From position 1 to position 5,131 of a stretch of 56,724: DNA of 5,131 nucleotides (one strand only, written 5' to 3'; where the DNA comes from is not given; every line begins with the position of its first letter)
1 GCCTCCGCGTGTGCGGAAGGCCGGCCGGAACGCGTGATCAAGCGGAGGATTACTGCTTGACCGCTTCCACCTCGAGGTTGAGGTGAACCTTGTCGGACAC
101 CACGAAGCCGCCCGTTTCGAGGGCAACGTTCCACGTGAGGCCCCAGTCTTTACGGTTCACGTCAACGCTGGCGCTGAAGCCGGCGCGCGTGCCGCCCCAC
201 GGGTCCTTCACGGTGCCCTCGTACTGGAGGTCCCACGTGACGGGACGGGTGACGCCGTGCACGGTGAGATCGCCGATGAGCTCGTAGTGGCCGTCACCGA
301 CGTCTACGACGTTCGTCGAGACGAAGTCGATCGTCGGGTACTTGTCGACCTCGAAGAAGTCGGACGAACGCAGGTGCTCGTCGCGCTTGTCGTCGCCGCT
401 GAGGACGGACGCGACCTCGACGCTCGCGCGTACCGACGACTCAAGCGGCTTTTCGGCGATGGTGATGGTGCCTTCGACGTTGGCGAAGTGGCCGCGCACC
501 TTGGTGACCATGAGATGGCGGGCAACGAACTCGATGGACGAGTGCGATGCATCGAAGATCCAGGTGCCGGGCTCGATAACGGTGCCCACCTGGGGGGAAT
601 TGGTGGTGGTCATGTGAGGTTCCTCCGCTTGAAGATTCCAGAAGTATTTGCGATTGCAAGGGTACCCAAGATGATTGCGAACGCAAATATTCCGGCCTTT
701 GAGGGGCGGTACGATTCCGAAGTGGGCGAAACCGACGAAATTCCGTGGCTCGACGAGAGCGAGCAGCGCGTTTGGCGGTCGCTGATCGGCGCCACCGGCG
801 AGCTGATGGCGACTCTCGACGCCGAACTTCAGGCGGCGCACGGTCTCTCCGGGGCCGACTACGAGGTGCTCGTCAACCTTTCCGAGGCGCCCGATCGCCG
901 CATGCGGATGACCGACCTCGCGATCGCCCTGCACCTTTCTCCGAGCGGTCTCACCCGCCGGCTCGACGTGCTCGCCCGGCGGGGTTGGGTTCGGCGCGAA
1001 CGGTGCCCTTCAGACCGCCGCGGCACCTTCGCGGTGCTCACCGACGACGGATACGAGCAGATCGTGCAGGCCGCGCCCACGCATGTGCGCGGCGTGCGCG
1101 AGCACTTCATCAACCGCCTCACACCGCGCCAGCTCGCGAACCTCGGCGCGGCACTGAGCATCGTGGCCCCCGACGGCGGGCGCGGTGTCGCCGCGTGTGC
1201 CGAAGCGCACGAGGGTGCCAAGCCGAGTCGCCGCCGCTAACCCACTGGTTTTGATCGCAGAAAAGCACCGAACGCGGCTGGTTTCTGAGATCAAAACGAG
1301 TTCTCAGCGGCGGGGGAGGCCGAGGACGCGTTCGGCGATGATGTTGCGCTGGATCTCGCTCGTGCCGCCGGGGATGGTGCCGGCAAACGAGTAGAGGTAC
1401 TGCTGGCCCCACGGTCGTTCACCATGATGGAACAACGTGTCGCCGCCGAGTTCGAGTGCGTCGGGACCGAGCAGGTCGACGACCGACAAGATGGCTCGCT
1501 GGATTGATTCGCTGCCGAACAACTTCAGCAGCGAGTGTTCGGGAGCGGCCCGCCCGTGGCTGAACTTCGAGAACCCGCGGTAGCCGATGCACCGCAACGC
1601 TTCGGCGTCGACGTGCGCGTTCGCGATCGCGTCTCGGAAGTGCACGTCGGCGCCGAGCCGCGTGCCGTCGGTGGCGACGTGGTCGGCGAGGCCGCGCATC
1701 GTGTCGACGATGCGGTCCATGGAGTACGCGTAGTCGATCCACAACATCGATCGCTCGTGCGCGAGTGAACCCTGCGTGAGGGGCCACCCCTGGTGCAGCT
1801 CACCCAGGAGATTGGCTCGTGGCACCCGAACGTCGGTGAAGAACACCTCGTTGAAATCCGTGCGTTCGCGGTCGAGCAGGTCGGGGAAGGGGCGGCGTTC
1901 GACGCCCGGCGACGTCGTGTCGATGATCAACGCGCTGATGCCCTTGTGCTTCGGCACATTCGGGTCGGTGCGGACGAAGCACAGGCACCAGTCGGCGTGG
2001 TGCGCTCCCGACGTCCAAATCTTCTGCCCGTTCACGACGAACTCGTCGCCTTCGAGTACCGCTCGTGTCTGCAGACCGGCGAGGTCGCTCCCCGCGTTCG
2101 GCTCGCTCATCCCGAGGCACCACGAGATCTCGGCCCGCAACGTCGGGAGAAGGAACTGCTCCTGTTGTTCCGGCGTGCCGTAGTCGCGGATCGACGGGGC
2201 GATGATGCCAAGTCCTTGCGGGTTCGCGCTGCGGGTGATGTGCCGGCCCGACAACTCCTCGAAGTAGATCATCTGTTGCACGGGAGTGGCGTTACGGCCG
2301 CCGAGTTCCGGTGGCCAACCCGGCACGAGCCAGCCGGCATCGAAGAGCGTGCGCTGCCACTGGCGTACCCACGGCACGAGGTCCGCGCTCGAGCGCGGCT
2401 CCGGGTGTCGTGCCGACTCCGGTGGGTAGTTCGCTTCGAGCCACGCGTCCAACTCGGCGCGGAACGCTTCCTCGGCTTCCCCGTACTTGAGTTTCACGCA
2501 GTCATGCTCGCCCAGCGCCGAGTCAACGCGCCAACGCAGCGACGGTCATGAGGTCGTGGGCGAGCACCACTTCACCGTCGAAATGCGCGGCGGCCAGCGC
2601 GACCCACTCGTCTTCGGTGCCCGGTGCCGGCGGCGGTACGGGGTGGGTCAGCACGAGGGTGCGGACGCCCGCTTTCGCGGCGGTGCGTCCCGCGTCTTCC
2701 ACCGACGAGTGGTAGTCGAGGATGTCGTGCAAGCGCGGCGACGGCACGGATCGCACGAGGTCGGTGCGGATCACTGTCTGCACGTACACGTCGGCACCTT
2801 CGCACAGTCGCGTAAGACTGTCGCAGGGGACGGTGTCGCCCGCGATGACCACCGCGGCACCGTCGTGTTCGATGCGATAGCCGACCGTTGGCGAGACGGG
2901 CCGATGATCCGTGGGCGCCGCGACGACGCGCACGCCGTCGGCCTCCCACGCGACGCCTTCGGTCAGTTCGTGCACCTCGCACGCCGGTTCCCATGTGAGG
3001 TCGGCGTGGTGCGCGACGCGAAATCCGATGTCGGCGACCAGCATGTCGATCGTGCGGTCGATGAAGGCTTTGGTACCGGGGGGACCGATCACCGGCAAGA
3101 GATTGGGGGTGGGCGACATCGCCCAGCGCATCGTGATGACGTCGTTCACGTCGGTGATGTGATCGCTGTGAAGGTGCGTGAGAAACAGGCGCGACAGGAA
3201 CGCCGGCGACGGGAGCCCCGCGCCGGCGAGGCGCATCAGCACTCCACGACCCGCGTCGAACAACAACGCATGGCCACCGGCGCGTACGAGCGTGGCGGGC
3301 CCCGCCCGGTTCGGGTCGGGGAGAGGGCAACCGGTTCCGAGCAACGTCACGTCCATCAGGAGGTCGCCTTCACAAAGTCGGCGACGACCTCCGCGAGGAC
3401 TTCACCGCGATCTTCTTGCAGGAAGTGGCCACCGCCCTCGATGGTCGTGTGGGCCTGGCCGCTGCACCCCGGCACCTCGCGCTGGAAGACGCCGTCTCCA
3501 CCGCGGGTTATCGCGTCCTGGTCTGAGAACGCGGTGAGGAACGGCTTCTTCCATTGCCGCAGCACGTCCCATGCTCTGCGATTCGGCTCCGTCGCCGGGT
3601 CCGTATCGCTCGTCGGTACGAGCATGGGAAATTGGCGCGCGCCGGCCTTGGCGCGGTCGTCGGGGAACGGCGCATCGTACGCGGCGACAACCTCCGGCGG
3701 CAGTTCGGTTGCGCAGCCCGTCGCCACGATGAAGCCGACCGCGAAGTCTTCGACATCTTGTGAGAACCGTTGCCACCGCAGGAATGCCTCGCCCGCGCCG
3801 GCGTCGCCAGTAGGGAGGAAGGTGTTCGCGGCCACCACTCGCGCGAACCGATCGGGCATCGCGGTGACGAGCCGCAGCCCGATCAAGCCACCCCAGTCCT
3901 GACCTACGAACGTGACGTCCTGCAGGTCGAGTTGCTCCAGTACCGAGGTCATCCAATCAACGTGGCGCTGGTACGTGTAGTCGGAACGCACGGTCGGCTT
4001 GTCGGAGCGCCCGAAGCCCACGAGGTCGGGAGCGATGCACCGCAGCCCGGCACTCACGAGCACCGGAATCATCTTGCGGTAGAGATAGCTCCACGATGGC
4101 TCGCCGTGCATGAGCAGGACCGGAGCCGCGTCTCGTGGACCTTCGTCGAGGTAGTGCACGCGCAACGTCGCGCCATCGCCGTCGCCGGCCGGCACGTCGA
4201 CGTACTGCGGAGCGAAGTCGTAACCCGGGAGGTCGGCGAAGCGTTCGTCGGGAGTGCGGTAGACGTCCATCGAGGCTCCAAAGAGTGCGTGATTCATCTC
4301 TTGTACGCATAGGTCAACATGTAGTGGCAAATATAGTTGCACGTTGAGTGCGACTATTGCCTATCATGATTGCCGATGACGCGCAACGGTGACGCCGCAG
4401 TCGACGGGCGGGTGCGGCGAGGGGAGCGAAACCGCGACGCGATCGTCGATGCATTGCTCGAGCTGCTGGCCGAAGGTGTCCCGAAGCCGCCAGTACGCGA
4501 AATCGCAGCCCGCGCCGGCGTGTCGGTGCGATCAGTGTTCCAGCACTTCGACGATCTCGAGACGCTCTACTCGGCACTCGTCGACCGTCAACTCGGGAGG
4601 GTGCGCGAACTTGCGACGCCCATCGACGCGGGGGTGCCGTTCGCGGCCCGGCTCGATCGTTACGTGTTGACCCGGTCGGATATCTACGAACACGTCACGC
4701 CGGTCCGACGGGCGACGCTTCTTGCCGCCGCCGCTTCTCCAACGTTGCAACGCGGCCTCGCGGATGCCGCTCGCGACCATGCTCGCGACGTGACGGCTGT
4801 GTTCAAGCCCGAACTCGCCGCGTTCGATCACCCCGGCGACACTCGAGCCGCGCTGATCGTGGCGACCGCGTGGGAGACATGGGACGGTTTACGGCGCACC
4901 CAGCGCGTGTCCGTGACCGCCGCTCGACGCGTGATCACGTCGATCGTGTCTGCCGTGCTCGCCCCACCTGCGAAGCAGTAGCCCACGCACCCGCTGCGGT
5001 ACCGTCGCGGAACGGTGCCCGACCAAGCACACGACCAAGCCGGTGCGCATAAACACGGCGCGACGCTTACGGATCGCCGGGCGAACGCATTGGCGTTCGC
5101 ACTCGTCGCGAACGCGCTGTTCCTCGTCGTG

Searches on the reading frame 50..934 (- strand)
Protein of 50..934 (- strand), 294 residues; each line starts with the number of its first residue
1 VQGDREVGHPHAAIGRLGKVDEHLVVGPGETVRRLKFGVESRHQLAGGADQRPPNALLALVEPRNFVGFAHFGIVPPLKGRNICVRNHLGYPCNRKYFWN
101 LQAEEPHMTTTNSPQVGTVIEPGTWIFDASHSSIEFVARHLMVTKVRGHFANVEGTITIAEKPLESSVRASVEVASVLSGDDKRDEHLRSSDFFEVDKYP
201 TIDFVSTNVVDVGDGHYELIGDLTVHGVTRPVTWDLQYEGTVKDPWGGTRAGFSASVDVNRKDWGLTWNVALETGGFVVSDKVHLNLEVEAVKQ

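Call 8: search_protein_families(library=pfam, proteins=[window:50-934:-], max_evalue=0.001)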
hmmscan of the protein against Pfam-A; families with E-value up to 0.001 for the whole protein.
window:50-934:- (294 aa): 1 family
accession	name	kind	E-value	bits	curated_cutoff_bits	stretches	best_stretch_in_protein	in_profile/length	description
PF04264.18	YceI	-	3.8e-49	167.4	23.7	1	125-291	1-150/150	YceI-like domain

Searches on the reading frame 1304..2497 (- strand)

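Call 8: search_protein_families(library=pfam, proteins=[window:1304-2497:-], max_evalue=0.001)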
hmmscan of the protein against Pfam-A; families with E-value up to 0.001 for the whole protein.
window:1304-2497:- (397 aa): 3 families
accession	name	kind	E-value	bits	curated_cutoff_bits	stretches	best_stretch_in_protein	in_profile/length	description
PF00441.29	Acyl-CoA_dh_1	-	8.3e-24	84.9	22.4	1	236-392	2-150/150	Acyl-CoA dehydrogenase, C-terminal domain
PF02770.24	Acyl-CoA_dh_M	-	7e-22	77.9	33.3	1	127-223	1-97/97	Acyl-CoA dehydrogenase, middle domain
PF02771.21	Acyl-CoA_dh_N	-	5.1e-12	46.6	22.9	1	7-121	2-111/113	Acyl-CoA dehydrogenase, N-terminal domain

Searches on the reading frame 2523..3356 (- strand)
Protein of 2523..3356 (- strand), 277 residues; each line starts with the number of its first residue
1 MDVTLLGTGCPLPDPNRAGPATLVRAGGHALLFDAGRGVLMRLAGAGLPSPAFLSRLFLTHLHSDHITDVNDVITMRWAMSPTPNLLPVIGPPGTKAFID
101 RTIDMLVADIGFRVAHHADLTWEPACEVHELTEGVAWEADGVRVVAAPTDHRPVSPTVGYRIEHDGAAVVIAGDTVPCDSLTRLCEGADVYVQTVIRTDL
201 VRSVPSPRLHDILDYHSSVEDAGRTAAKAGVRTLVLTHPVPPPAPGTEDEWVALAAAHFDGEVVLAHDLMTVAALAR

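Call 8: search_protein_families(library=pfam, proteins=[window:2523-3356:-], max_evalue=0.001)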
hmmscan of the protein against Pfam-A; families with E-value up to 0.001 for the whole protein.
window:2523-3356:- (277 aa): 2 families
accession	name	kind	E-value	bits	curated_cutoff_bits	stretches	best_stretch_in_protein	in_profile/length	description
PF12706.13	Lactamase_B_2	-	4.9e-18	65.9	27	1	31-238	3-199/200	Beta-lactamase superfamily domain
PF00753.33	Lactamase_B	-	2.7e-05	24.6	22.7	1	18-176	5-151/196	Metallo-beta-lactamase superfamily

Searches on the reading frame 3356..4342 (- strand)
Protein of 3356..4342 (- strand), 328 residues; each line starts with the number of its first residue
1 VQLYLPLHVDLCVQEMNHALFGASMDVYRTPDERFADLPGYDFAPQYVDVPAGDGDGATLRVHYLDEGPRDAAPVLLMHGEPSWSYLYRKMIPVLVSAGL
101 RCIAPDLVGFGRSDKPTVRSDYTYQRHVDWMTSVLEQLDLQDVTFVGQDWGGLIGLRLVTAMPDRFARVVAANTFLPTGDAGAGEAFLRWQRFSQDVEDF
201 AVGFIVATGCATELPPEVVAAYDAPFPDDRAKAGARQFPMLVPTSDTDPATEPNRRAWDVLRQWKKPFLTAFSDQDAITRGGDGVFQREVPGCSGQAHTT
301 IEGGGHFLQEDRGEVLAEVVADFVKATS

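Call 8: search_protein_families(library=pfam, proteins=[window:3356-4342:-], max_evalue=0.001)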
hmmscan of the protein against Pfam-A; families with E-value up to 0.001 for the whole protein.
window:3356-4342:- (328 aa): 3 families
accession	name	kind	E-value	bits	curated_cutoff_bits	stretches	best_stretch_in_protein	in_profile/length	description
PF00561.26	Abhydrolase_1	-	1.1e-26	94.5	25.8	1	74-311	2-243/245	alpha/beta hydrolase fold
PF12697.13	Abhydrolase_6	-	1.7e-17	65.3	26.3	1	75-318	1-216/217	Alpha/beta hydrolase family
PF12146.15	Hydrolase_4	-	3.2e-08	33.6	27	1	73-178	5-113/239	Serine aminopeptidase, S33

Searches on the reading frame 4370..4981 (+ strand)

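Call 8: search_protein_families(library=pfam, proteins=[window:4370-4981:+], max_evalue=0.001)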
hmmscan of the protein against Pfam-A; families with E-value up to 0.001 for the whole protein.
window:4370-4981:+ (203 aa): 1 family
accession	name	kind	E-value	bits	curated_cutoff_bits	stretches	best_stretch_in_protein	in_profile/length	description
PF00440.29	TetR_N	-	8e-07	29.2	24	1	25-69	1-46/47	Bacterial regulatory proteins, tetR family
